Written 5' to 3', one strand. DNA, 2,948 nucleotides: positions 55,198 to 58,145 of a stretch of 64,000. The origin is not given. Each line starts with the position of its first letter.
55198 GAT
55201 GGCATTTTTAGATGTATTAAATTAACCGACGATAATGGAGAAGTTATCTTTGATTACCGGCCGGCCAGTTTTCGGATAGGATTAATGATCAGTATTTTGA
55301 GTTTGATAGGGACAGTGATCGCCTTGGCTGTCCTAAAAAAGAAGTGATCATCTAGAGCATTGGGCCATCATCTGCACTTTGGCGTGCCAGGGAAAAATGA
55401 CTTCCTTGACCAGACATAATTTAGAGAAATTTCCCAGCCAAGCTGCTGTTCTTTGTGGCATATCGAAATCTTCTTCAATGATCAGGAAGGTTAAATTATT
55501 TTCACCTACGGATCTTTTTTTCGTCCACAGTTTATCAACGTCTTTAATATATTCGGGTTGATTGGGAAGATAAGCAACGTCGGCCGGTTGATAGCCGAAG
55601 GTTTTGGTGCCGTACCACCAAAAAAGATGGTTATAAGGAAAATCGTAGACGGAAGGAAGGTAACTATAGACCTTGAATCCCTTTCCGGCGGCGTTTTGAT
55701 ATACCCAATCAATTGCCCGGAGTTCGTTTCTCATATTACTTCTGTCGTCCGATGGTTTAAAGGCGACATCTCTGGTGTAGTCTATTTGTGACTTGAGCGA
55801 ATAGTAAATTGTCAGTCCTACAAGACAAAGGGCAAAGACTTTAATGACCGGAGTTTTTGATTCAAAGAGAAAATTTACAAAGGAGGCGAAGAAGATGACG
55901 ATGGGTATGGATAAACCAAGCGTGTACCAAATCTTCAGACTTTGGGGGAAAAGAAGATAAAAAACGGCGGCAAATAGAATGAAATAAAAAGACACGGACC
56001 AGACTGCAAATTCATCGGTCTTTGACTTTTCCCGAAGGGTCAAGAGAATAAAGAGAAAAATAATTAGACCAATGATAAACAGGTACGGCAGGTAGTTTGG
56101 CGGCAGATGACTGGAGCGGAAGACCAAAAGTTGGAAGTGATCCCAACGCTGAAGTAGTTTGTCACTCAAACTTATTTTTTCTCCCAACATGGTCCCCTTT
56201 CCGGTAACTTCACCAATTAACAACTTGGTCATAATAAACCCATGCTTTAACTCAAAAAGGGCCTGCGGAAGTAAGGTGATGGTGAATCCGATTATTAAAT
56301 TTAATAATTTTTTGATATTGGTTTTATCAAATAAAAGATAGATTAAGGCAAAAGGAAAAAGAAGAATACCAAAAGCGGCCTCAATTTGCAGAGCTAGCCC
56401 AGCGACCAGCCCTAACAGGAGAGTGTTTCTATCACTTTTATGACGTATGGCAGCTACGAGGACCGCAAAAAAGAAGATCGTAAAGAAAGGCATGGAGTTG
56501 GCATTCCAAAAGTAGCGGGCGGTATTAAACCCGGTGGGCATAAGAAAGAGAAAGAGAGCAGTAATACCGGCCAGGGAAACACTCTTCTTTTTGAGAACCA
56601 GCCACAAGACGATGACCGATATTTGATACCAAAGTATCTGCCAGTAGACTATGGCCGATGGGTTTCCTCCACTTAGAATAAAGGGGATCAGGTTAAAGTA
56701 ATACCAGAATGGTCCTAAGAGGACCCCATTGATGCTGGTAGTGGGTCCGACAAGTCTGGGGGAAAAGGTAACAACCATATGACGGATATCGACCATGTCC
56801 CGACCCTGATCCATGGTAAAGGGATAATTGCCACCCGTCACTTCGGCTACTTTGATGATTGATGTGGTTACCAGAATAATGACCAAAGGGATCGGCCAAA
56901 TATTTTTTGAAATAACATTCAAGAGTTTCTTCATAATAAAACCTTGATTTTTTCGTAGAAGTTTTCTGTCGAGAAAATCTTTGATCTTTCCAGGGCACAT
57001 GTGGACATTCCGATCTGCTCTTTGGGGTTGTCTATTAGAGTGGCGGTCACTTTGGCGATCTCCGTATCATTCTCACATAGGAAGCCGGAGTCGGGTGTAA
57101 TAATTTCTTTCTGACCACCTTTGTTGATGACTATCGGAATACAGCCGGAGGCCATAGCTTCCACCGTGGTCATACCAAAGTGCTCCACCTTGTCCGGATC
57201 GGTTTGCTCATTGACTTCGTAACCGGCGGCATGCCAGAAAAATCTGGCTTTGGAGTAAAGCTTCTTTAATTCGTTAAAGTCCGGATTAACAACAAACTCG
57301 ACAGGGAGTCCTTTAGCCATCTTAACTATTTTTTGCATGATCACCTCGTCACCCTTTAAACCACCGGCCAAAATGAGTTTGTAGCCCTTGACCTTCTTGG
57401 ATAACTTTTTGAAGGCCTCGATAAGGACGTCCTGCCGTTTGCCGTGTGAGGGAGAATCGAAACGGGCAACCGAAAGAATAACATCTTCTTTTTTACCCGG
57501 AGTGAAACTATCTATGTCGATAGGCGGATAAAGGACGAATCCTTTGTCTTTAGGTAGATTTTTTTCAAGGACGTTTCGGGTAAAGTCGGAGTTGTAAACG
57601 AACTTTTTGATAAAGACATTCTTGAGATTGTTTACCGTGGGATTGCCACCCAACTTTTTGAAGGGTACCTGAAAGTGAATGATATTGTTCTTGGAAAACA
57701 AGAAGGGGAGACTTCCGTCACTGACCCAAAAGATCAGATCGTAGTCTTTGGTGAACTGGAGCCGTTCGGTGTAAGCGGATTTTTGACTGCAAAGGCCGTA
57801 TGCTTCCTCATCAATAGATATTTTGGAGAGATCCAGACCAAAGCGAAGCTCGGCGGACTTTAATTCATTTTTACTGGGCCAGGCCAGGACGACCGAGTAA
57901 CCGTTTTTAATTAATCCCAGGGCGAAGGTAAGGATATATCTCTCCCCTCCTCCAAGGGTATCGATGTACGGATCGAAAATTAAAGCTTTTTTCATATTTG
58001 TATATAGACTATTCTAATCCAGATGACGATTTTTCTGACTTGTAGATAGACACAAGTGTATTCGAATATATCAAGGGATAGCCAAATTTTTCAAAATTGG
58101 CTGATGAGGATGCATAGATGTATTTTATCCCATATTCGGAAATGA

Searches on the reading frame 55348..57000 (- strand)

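Call 13: search_protein_families(library=pfam, proteins=[window:55348-57000:-], max_evalue=0.001)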
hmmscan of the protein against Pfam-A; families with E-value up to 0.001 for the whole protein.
window:55348-57000:- (550 aa): 1 family
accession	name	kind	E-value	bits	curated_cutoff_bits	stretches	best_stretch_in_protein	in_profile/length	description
PF13231.12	PMT_2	-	2.9e-06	28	26.1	1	97-241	4-149/160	Dolichyl-phosphate-mannose-protein mannosyltransferase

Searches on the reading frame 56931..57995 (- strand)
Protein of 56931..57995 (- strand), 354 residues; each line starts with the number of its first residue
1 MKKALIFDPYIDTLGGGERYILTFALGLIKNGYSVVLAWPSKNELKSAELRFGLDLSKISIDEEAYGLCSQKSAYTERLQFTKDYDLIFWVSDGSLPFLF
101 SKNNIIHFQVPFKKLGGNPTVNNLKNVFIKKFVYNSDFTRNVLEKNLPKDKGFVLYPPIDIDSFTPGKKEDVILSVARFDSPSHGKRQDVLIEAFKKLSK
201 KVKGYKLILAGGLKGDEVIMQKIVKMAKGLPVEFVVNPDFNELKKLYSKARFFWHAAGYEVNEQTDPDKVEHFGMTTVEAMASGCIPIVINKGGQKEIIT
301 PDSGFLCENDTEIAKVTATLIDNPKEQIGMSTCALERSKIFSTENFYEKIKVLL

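Call 13: search_protein_families(library=pfam, proteins=[window:56931-57995:-], max_evalue=0.001)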
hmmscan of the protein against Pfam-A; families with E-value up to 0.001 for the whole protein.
window:56931-57995:- (354 aa): 3 families
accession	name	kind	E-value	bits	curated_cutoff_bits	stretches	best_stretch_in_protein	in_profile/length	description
PF00534.26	Glycos_transf_1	-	8.7e-22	77.9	26.4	1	165-326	10-161/172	Glycosyl transferases group 1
PF13692.12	Glyco_trans_1_4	-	2.3e-14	54.3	27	1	171-323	2-142/142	Glycosyl transferases group 1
PF13439.12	Glyco_transf_4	-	3.6e-06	27.6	28.5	1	15-162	2-169/170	Glycosyltransferase Family 4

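Call 70: search_protein_families(library=ncbifam, proteins=[window:56931-57995:-], max_evalue=0.00001)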
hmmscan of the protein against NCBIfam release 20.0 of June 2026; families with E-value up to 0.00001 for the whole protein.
window:56931-57995:- (354 aa): 4 families
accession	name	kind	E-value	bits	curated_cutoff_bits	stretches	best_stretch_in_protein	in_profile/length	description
TIGR03999.1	thiol_BshA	equivalog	9.9e-09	34.6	273.7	1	168-346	197-362/375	N-acetyl-alpha-D-glucosaminyl L-malate synthase BshA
NF053787.1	GlcN_PG_synth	equivalog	1.2e-06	27.6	480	1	241-330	253-333/361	N-acetylglucosaminyl phosphatidylglycerol synthase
TIGR02095.1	glgA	subfamily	5e-06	25.4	328.45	1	169-302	293-410/477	glycogen/starch synthase, ADP-glucose type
TIGR03449.1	mycothiol_MshA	equivalog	6.6e-06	25.3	462.5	0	170-349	220-395/406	D-inositol-3-phosphate glycosyltransferase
